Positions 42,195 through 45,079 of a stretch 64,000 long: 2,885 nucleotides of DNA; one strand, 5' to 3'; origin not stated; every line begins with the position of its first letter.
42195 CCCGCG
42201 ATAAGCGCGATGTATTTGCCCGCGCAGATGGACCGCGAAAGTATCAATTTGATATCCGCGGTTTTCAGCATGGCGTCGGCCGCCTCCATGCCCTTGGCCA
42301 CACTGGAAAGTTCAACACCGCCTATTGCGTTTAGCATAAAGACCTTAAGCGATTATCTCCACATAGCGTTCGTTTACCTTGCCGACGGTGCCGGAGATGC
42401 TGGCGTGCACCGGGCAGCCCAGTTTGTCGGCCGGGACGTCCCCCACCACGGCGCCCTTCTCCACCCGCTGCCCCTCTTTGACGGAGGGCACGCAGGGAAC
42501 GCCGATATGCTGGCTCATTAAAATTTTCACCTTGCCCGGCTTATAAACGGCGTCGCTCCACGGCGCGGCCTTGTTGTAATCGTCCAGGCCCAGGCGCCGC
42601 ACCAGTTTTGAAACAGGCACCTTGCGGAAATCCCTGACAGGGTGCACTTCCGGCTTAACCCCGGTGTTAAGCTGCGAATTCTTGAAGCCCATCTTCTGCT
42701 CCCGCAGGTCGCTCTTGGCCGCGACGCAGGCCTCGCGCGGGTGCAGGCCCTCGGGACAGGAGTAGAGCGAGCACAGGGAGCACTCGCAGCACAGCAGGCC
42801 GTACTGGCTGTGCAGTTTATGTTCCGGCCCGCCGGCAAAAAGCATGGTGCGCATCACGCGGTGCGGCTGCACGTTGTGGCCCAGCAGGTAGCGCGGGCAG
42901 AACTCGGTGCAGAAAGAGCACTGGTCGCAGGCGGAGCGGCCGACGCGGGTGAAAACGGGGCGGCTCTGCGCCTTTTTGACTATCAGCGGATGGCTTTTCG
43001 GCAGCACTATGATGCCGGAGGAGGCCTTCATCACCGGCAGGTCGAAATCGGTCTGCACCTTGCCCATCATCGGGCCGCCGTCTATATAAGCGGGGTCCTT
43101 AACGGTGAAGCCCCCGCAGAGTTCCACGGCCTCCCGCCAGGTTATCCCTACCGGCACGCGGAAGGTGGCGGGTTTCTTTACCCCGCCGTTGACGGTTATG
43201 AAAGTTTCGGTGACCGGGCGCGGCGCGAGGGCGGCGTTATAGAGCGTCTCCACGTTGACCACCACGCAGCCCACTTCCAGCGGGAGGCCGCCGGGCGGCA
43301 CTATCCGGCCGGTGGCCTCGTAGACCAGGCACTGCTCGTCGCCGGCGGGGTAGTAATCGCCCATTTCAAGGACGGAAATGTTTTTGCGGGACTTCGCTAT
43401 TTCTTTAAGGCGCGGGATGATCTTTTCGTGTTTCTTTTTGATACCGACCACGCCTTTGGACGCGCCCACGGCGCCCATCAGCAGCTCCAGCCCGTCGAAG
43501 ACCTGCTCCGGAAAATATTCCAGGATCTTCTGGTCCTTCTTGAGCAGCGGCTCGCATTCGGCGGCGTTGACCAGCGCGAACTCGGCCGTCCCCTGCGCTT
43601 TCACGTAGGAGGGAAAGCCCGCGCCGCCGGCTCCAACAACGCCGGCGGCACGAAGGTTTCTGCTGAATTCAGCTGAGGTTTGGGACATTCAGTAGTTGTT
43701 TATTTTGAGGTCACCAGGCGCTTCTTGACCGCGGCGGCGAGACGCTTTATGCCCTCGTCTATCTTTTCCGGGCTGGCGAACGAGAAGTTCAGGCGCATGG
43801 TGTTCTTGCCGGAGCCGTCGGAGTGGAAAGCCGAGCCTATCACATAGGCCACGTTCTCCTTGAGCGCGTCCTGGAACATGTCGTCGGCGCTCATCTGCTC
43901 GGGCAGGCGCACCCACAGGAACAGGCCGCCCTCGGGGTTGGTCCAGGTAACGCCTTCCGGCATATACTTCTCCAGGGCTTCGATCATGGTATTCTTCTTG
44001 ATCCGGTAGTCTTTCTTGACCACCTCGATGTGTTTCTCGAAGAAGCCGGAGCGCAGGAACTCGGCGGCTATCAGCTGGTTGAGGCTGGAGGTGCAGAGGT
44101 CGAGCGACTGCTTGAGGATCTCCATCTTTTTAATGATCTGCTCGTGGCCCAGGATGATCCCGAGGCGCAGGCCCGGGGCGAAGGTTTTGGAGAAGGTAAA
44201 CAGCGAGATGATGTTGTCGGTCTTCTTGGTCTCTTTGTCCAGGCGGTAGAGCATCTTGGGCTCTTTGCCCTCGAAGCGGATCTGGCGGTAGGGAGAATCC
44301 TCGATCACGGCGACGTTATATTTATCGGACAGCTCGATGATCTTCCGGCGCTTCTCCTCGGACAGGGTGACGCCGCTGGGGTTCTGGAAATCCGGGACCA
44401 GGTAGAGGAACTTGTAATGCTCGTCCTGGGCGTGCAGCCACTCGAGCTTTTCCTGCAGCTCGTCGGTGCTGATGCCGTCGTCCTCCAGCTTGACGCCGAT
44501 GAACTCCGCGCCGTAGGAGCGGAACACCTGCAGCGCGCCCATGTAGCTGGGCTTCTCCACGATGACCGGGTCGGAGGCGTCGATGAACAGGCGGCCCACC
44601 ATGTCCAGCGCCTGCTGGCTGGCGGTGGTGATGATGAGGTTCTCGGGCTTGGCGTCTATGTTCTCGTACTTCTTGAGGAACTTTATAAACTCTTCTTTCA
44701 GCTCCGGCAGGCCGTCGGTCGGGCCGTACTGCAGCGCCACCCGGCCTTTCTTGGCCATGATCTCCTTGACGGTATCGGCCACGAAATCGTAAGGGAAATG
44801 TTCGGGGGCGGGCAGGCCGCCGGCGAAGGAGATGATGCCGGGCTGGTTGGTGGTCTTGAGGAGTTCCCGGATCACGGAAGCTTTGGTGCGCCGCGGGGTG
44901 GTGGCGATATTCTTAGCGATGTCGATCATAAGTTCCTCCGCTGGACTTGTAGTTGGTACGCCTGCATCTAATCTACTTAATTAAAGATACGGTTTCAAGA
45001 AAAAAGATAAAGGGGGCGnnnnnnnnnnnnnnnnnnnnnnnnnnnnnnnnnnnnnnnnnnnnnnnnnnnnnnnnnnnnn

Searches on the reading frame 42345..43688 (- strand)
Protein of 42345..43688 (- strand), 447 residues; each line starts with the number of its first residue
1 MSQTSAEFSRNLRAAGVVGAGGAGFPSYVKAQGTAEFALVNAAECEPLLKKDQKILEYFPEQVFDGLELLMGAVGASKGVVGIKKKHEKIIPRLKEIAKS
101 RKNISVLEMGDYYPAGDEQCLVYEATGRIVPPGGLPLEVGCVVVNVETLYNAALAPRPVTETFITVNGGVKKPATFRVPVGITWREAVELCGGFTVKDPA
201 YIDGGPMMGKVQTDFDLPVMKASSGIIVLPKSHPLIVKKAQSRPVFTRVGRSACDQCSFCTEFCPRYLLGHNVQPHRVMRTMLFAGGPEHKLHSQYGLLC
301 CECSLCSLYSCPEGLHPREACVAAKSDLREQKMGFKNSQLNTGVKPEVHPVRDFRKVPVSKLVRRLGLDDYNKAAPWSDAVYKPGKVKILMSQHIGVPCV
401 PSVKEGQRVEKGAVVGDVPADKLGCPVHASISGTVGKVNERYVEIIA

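Call 6: search_protein_families(library=pfam, proteins=[window:42345-43688:-])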
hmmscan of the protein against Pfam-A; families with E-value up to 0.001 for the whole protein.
window:42345-43688:- (447 aa): 4 families
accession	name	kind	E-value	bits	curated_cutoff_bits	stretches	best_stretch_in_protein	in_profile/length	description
PF01512.22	Complex1_51K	-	2e-41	141.8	31.2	1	13-151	2-147/150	Nuo51 FMN-binding domain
PF13375.12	RnfC_N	-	3.5e-14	53.1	25.6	1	383-443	26-85/101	RnfC Barrel sandwich hybrid domain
PF13534.11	Fer4_17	-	3.3e-12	47.2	22.2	1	253-316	1-61/61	4Fe-4S dicluster domain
PF10531.15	SLBB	-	5.1e-11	42.7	27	1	164-209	2-53/55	SLBB domain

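Call 29: search_protein_families(library=ncbifam, proteins=[window:42345-43688:-])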
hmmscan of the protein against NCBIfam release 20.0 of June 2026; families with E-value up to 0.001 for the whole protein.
window:42345-43688:- (447 aa): 7 families
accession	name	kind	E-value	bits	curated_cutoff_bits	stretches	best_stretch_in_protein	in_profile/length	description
TIGR01945.1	rnfC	subfamily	7.1e-66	222.5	245.95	2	5-331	121-434/435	RnfABCDGE type electron transport complex subunit C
TIGR04481.1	PR_assoc_PrdC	equivalog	6.3e-61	206.4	490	2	11-229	79-305/425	proline reductase-associated electron transfer protein PrdC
NF003454.1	PRK05035.1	equivalog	9e-56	189.5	345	2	3-332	121-439/556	electron transport complex subunit RsxC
NF041837.1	rnfC_Methano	equivalog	1e-28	100.4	650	3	121-317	236-415/438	Rnf electron transport complex subunit RnfC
TIGR01959.1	nuoF_fam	equivalog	3.7e-12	45.3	558.65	1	11-96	41-132/410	NADH-quinone oxidoreductase subunit NuoF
NF010120.0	PRK13596.1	equivalog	7.3e-07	28.1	389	1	10-87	45-129/433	NADH-quinone oxidoreductase subunit NuoF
NF008436.0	PRK11278.1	equivalog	4.6e-05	22.5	749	0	6-104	49-154/448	NADH-quinone oxidoreductase subunit NuoF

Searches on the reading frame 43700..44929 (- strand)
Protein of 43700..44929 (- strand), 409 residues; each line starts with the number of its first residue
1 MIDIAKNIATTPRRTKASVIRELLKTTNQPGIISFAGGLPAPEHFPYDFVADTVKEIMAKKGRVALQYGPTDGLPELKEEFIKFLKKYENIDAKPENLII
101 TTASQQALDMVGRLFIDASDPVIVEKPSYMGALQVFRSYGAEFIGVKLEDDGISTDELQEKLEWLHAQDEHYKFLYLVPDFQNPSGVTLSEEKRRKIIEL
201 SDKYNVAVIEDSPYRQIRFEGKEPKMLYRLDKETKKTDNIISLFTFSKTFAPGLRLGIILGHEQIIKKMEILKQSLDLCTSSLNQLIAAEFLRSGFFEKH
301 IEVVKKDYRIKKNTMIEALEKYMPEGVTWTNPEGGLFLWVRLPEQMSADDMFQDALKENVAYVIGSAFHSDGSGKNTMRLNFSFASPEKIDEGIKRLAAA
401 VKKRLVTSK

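Call 6: search_protein_families(library=pfam, proteins=[window:43700-44929:-])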
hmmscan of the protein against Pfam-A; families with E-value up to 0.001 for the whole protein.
window:43700-44929:- (409 aa): 2 families
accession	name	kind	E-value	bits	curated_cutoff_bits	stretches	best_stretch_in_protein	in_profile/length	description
PF00155.27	Aminotran_1_2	-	4.6e-43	148.2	19.7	1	46-397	18-361/361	Aminotransferase class I and II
PF12897.13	Asp_aminotransf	-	7.3e-17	61.7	27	1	58-402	55-410/421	Aspartate amino-transferase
